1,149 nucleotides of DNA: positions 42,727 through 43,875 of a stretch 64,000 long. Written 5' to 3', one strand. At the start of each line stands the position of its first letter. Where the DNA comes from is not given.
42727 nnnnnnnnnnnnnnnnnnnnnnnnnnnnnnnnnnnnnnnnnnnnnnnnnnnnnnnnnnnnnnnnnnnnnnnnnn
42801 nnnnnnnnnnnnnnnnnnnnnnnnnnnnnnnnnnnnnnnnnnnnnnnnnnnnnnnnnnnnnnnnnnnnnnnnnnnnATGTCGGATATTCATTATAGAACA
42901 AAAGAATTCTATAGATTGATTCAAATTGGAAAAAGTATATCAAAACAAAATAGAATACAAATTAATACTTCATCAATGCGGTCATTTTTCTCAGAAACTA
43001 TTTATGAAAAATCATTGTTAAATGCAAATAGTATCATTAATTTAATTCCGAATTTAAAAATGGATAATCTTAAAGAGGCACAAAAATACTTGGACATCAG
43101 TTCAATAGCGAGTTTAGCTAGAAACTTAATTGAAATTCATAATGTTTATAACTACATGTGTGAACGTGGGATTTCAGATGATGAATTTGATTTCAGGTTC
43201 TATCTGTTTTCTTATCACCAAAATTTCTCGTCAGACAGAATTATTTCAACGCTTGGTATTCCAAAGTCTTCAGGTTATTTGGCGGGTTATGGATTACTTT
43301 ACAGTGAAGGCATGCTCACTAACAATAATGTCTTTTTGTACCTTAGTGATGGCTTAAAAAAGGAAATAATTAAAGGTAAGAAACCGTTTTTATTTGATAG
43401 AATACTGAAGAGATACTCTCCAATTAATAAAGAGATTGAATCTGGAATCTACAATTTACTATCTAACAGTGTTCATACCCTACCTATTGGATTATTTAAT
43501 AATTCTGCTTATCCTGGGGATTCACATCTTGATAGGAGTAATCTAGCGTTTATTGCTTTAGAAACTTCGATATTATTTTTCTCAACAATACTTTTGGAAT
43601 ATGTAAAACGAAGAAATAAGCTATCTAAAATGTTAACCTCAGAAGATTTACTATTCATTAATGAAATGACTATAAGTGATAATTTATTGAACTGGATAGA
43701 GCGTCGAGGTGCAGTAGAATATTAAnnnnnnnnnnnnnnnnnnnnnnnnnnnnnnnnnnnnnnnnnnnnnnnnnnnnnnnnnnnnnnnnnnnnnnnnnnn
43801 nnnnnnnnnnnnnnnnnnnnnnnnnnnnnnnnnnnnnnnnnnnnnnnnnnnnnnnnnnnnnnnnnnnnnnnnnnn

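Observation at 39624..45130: AT-rich three-gene candidate anti-phage islet between ahpF and a GNAT gene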

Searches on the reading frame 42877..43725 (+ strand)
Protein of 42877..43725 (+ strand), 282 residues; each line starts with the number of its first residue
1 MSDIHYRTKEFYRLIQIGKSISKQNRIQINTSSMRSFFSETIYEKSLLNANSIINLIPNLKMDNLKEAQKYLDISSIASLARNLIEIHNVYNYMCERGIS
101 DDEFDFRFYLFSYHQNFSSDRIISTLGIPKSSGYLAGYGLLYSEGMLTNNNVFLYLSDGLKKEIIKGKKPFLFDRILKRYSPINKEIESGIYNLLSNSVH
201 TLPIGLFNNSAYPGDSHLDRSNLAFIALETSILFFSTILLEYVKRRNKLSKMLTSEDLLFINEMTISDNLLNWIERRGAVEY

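Call 3: search_protein_families(library=pfam, proteins=[window:42877-43725:+], max_evalue=0.1)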
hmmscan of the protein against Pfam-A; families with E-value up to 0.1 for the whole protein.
window:42877-43725:+ (282 aa): 0 families

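Call 4: search_protein_families(library=padloc, proteins=[window:42877-43725:+], max_evalue=0.1)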
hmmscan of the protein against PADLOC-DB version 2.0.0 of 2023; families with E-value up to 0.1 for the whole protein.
window:42877-43725:+ (282 aa): 0 families

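Call 5: search_protein_families(library=ncbifam, proteins=[window:42877-43725:+], max_evalue=0.1)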
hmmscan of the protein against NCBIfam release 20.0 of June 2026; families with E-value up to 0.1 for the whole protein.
window:42877-43725:+ (282 aa): 0 families

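Call 7: search_protein_families(library=phrogs, proteins=[window:42877-43725:+], max_evalue=0.1)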
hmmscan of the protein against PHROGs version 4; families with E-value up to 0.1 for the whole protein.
window:42877-43725:+ (282 aa): 0 families

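Call 10: find_homologous_proteins(query=window:42877-43725:+, max_evalue=0.001)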
Query window:42877-43725:+ (282 aa): 15 proteins with E <= 0.001 among 865 candidates.
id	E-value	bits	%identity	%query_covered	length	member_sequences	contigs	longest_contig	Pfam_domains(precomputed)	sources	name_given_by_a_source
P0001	1.2e-177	607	100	100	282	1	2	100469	-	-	-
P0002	6.2e-156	536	89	100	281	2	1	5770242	-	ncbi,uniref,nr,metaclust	ncbi:hypothetical protein [Paenibacillus sp. IHBB 10380]|uniref:hypothetical protein n=1 Tax=Paeniba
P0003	1.1e-136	472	77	100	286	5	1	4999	-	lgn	-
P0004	4.3e-69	251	49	98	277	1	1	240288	-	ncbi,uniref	ncbi:hypothetical protein [Paenibacillus sp. NPDC058071]|uniref:hypothetical protein n=1 Tax=Paeniba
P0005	4.1e-66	241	49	98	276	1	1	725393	-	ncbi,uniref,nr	ncbi:DUF5677 domain-containing protein [Paenibacillus lutrae]|uniref:Uncharacterized protein n=1 Tax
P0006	6.4e-65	237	47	98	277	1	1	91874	-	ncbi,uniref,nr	ncbi:hypothetical protein [Paenibacillus radicis (ex Gao et al. 2016)]|uniref:Uncharacterized protei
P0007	5.2e-47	179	36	98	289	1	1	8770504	-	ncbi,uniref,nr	ncbi:hypothetical protein [Paenibacillus hamazuiensis]|uniref:hypothetical protein n=1 Tax=Paenibaci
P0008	1.0e-41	161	38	96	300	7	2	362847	-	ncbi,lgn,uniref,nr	ncbi:hypothetical protein H0178_28630 [Cytobacillus firmus]|uniref:hypothetical protein n=1 Tax=Paen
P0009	4.6e-39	153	32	98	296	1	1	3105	PF18928.6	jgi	jgi:hypothetical protein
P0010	8.2e-33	132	30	94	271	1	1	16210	-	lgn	-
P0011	1.1e-29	122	36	93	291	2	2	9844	-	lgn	-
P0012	9.0e-28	116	35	93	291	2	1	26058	-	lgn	-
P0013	6.7e-26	109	35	87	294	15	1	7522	-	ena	-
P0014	6.1e-15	73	30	85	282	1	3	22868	-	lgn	-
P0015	2.2e-14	72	31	71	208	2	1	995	-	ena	-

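Call 12: find_encoding_contigs(protein=P0002, flank=10000, max_places=3)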
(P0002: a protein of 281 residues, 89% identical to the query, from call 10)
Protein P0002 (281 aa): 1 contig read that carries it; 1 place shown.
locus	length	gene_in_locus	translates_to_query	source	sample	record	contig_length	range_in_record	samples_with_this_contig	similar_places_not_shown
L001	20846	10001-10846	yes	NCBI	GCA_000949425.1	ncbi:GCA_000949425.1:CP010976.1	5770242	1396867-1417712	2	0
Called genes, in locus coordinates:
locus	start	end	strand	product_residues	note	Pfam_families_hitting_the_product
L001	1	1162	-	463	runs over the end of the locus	PF00512:HisKA, PF02518:HATPase_c, PF13589:HATPase_c_3 (weak)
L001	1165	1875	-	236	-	PF00072:Response_reg, PF00486:Trans_reg_C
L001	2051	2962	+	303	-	PF00005:ABC_tran, PF13304:AAA_21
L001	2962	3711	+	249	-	PF12730:ABC2_membrane_4, PF10920:DUF2705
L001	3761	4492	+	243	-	PF12730:ABC2_membrane_4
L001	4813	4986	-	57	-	-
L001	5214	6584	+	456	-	PF00239:Resolvase, PF07508:Recombinase, PF13408:Zn_ribbon_recom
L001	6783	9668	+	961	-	PF02811:PHP (weak), PF02463:SMC_N, PF13304:AAA_21 (weak)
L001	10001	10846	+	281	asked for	-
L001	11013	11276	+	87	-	-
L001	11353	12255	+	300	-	-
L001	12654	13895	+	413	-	PF18871:HEPN_Toprim_N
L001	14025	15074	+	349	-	-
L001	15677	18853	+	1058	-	PF00931:NB-ARC, PF13428:TPR_14 (faint), PF00515:TPR_1 (faint), PF13424:TPR_12, PF24885:TPR_NPHP3 (weak), PF13424:TPR_12, PF24885:TPR_NPHP3 (weak), PF13424:TPR_12, +5 more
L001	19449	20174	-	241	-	PF00027:cNMP_binding, PF13545:HTH_Crp_2, PF00325:Crp (weak)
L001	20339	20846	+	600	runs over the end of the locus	PF04205:FMN_bind, PF01946:Thi4 (weak), PF00890:FAD_binding_2, PF01266:DAO, PF03486:HI0933_like, PF07992:Pyr_redox_2, PF12831:FAD_oxidored, PF13450:NAD_binding_8 (weak), +2 more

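Call 13: find_encoding_contigs(protein=P0005, flank=10000, max_places=3)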
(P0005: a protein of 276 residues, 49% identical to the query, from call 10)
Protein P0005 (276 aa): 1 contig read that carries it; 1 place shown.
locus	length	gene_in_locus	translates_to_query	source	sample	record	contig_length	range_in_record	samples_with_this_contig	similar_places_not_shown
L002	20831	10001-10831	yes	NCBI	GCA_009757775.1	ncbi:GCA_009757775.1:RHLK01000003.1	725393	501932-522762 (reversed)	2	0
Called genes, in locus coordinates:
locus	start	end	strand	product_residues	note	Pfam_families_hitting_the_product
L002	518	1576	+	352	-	PF13191:AAA_16 (faint), PF00004:AAA, PF07728:AAA_5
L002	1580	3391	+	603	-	PF13203:DUF2201_N, PF09967:DUF2201 (weak)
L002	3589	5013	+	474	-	PF00535:Glycos_transf_2, PF10111:Glyco_tranf_2_2 (weak), PF02709:Glyco_transf_7C (weak)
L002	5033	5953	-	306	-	-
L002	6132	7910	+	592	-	PF02837:Glyco_hydro_2_N, PF22666:Glyco_hydro_2_N2, PF00703:Glyco_hydro_2, PF02836:Glyco_hydro_2_C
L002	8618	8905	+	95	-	-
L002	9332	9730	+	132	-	PF04471:Mrr_cat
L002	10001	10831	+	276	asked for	-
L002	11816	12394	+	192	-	-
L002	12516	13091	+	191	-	-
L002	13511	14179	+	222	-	PF00753:Lactamase_B, PF23023:Anti-Pycsar_Apyc1 (faint), PF12706:Lactamase_B_2 (faint)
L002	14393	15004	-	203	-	PF07833:Cu_amine_oxidN1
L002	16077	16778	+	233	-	PF04542:Sigma70_r2, PF04545:Sigma70_r4, PF01381:HTH_3 (weak)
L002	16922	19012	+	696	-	PF02743:dCache_1, PF00672:HAMP (weak), PF00015:MCPsignal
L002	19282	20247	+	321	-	-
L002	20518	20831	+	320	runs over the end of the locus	PF05448:AXE1, PF02129:Peptidase_S15 (faint), PF00326:Peptidase_S9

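Call 14: find_encoding_contigs(protein=P0007, flank=10000, max_places=3)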
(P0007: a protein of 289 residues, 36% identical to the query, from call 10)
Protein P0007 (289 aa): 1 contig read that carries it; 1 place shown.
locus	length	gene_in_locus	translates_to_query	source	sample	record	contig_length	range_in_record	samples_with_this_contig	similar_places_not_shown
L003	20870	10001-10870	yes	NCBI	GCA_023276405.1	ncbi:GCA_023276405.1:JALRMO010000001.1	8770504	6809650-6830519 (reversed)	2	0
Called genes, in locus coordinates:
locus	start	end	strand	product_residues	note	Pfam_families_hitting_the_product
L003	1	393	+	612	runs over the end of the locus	PF23846:Cache_WalK, PF00672:HAMP, PF13188:PAS_8 (weak), PF08448:PAS_4, PF12860:PAS_7, PF13426:PAS_9 (weak), PF00512:HisKA, PF02518:HATPase_c, +2 more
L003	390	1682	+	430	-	PF07435:YycH_N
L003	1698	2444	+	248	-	PF09648:YycI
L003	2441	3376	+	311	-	PF23023:Anti-Pycsar_Apyc1, PF00753:Lactamase_B, PF12706:Lactamase_B_2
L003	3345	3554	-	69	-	-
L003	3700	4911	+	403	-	PF13365:Trypsin_2, PF00089:Trypsin, PF13180:PDZ_2, PF17820:PDZ_6 (weak)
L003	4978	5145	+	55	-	PF14116:YyzF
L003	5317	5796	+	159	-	PF02590:SPOUT_MTase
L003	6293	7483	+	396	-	PF07992:Pyr_redox_2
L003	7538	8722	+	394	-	PF07992:Pyr_redox_2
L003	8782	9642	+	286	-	PF04542:Sigma70_r2, PF08281:Sigma70_r4_2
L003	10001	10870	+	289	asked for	-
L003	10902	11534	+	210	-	-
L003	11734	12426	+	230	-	PF00106:adh_short (weak), PF13561:adh_short_C2, PF23441:SDR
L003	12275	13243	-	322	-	PF08279:HTH_11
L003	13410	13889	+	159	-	-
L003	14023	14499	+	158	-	PF14526:Cass2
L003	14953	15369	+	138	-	-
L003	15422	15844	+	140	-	PF17874:TPR_MalT (faint), PF13424:TPR_12 (faint), PF00515:TPR_1 (faint), PF07719:TPR_2 (faint), PF13181:TPR_8 (faint), PF13414:TPR_11 (faint), PF13428:TPR_14 (faint), PF13432:TPR_16 (faint), +1 more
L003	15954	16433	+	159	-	PF04978:MST (faint), PF05163:DinB, PF12867:DinB_2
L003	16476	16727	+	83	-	-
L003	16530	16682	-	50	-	-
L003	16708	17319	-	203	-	PF00440:TetR_N, PF16925:TetR_C_13, PF21993:TetR_C_13_2 (weak)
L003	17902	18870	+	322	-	PF00106:adh_short, PF01370:Epimerase, PF08659:KR, PF13561:adh_short_C2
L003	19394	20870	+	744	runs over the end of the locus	PF12833:HTH_18, PF00165:HTH_AraC (weak)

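Call 23: search_protein_families(library=pfam, alignment_id=A2, max_evalue=1)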
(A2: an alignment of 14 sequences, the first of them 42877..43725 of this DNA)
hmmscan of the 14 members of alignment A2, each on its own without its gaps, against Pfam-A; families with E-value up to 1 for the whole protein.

A. member 1, window:42877-43725:+ (282 aa): 0 families

B. families by the number of members that match (of 14 scanned): 13 families
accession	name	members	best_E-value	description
PF18928.5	DUF5677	6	8.6e-06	Family of unknown function (DUF5677)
PF14184.11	YrvL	2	0.0065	Regulatory protein YrvL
PF05608.18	RTE1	1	0.019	RTE1-like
PF18843.6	LPD28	1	0.023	Large polyvalent protein associated domain 28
PF11458.13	Mistic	1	0.046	Membrane-integrating protein Mistic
PF22668.1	DUF7009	1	0.05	Family of unknown function (DUF7009)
PF19149.5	DUF5831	1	0.063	Family of unknown function (DUF5831)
PF01656.29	CbiA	1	0.08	CobQ/CobB/MinD/ParA nucleotide binding domain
PF21566.2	NagA_C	1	0.085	Beta-N-acetylglucosaminidase, C-terminal domain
PF07380.17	Pneumo_M2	1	0.11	Pneumovirus M2 protein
PF07813.17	LTXXQ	1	0.16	LTXXQ motif family protein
PF00716.22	Peptidase_S21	1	0.26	Assemblin (Peptidase family S21)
PF23639.1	DUF7146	1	0.32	Domain of unknown function (DUF7146)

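Call 33: find_related_loci(query=A2, collection=viral_contigs, flank=10000)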
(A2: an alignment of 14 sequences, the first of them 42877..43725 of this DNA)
Query A2 (282 aa) in viral_contigs; peptide patterns used: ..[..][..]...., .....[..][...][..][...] (x = any residue, [..] = any of these).
21 stretches matched a pattern, but none encodes a relative of the query by tblastn (E <= 1e-3).

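Call 35: predict_structure(alignment_id=A2)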
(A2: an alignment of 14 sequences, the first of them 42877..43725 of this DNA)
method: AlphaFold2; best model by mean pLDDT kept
length: 282 residues; sequences in the alignment: 14
mean_pLDDT: 84.3   pTM: 0.84
mean pLDDT of the five models: 84.3, 83.7, 83.2, 82.9, 80.9
residues with pLDDT >= 90: 149; 70-90: 85; 50-70: 31; < 50: 17
segments of 3 or more residues with pLDDT < 50: 200-215
pLDDT, mean of each block of 10 residues (from residue 1): 81 96 78 87 96 82 59 83 95 91 95 91 85 69 95 96 92 86 91 77 40 57 89 97 88 95 93 84 52
secondary structure, 60 per line:
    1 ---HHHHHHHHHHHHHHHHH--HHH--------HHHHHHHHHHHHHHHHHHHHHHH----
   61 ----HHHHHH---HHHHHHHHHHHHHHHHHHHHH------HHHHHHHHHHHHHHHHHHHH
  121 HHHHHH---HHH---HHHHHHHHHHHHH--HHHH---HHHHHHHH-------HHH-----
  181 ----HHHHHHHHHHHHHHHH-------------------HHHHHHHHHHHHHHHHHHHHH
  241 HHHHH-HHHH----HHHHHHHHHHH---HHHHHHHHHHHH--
elements in order: H4-20 H34-56 H65-70 H74-94 H101-126 H136-148 H151-154 H158-165 H185-200 H220-245 H247-250 H255-265 H269-280

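Call 44: fold_search(model_id=the predicted structure, library=pdb)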
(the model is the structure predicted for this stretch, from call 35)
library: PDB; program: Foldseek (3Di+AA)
matches with E <= 10: 691; with E <= 0.001: 0
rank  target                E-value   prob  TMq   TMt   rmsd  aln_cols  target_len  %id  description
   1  6h2f_G                4.7e-02  0.47  0.17  0.16  29.4       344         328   11  Structure of the pre-pore AhlB of the tripartite alpha-pore forming toxin, AHL, from Aeromonas hydrophila. (released 2019-07-10)
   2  6grj_A                6.6e-02  0.47  0.20  0.17  30.2       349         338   11  Structure of the AhlB pore of the tripartite alpha-pore forming toxin, AHL, from Aeromonas hydrophila. (released 2019-07-03)
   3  6grj_E                9.0e-02  0.38  0.20  0.17  29.9       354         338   10  Structure of the AhlB pore of the tripartite alpha-pore forming toxin, AHL, from Aeromonas hydrophila. (released 2019-07-03)
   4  6grj_H                9.0e-02  0.35  0.20  0.17  31.1       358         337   11  Structure of the AhlB pore of the tripartite alpha-pore forming toxin, AHL, from Aeromonas hydrophila. (released 2019-07-03)
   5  8fed_I                1.5e-01  0.18  0.14  0.15  25.8       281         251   12  Structure of Mce1-LucB complex from Mycobacterium smegmatis (Map1) (released 2023-02-22)
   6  6h2x                  1.8e-01  0.12  0.12  0.10  38.6       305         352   11  MukB coiled-coil elbow from E. coli (released 2019-03-06)
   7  7a0g_EEE              2.4e-01  0.35  0.22  0.19  30.6       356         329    9  Structure of the SmhB pore of the tripartite alpha-pore forming toxin, Smh, from Serratia marcescens. (released 2021-03-31)
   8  5zfp_B                3.2e-01  0.18  0.13  0.16  21.0       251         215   10  Structure of the ExbB/ExbD hexameric complex (released 2018-05-09)
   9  7a0g_AAA              3.5e-01  0.25  0.21  0.19  28.9       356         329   11  Structure of the SmhB pore of the tripartite alpha-pore forming toxin, Smh, from Serratia marcescens. (released 2021-03-31)
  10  7zjr                  3.5e-01  0.12  0.13  0.13  25.1       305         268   11  X-ray structure of the periplasmic region of PilJ from P. aeruginosa (released 2022-04-27)
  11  5sv1_F                4.3e-01  0.15  0.12  0.15  21.4       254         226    9  Structure of the ExbB/ExbD complex from E. coli at pH 4.5 (released 2016-09-28)
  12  9kb6                  4.5e-01  0.28  0.23  0.11  23.8       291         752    8  Cryo-EM structure of LGR4 (released 2025-10-15)
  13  4tql_A                5.0e-01  0.13  0.14  0.16  26.0       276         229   10  Computationally designed three helix bundle (released 2014-10-15)
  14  9a6c_A                5.0e-01  0.12  0.13  0.07  25.4       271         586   11  Integrative model of YYDD-YYDB by crosslinking MS and deep learning (released 2024-09-18)
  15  2z0n                  5.2e-01  0.14  0.16  0.19  25.9       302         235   10  Crystal structure of APPL1-BAR domain (released 2008-05-13)
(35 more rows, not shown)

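Call 58: find_encoding_contigs(protein=P0008, flank=10000, max_places=2)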
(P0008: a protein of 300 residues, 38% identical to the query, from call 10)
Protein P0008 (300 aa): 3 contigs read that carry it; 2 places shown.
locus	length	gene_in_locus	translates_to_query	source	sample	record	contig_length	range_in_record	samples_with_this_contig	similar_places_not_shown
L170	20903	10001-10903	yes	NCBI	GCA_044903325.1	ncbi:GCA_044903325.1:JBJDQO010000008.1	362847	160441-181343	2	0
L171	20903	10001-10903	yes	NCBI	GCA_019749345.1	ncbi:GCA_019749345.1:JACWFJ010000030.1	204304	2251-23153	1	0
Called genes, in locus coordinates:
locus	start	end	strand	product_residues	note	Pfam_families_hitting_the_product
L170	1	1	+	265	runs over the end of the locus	-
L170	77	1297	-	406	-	PF04542:Sigma70_r2, PF04545:Sigma70_r4, PF08281:Sigma70_r4_2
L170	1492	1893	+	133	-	-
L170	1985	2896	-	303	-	PF01636:APH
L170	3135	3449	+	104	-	PF08921:DUF1904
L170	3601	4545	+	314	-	PF01636:APH, PF01633:Choline_kinase (weak)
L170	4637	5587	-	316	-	PF00953:Glycos_transf_4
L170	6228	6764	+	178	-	PF13238:AAA_18, PF13671:AAA_33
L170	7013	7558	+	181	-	PF04229:GrpB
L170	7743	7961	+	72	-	PF10924:DUF2711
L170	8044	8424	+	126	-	PF10924:DUF2711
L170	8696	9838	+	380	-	-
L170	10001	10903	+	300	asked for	-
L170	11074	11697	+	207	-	-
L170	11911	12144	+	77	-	-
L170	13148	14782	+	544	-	-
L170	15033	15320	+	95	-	-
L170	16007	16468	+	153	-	-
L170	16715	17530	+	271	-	PF13191:AAA_16 (faint), PF07693:KAP_NTPase, PF14516:AAA_35 (faint), PF00004:AAA (faint), PF13401:AAA_22 (faint)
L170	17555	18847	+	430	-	-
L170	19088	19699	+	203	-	PF01966:HD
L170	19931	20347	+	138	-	PF13673:Acetyltransf_10, PF00583:Acetyltransf_1, PF13508:Acetyltransf_7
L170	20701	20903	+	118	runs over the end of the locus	-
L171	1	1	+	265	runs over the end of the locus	-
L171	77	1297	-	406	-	PF04542:Sigma70_r2, PF04545:Sigma70_r4, PF08281:Sigma70_r4_2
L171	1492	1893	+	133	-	-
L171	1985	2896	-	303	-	PF01636:APH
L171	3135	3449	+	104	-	PF08921:DUF1904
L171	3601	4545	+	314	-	PF01636:APH, PF01633:Choline_kinase (weak)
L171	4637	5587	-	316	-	PF00953:Glycos_transf_4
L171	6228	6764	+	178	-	PF13238:AAA_18, PF13671:AAA_33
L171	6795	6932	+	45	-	-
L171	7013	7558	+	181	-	PF04229:GrpB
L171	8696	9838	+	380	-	-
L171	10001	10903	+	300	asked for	-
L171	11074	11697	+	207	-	-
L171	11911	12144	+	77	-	-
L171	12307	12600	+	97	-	-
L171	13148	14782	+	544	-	-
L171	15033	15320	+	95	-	-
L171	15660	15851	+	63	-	-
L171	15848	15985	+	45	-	-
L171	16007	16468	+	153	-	-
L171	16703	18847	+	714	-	PF07693:KAP_NTPase, PF14516:AAA_35 (faint)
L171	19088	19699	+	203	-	PF01966:HD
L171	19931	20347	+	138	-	PF13673:Acetyltransf_10, PF00583:Acetyltransf_1, PF13508:Acetyltransf_7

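Call 59: find_encoding_contigs(protein=P0012, flank=10000, max_places=2)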
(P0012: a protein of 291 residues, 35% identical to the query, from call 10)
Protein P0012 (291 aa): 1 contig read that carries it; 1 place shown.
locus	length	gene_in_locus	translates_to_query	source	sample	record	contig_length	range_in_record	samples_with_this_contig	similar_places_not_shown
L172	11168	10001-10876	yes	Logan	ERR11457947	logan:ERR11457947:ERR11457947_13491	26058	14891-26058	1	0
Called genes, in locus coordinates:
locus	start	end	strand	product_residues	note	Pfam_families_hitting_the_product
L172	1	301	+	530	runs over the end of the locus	PF18588:WcbI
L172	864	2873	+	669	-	PF05159:Capsule_synth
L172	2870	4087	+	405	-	PF05159:Capsule_synth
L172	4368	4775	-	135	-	PF01850:PIN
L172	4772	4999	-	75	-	-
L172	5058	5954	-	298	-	PF22448:RepB_primase_C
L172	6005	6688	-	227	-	PF03432:Relaxase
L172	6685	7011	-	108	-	PF21983:NikA-like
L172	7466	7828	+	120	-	-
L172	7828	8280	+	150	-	-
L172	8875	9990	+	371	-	PF13356:Arm-DNA-bind_3, PF22022:Phage_int_M, PF00589:Phage_integrase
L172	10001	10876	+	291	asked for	-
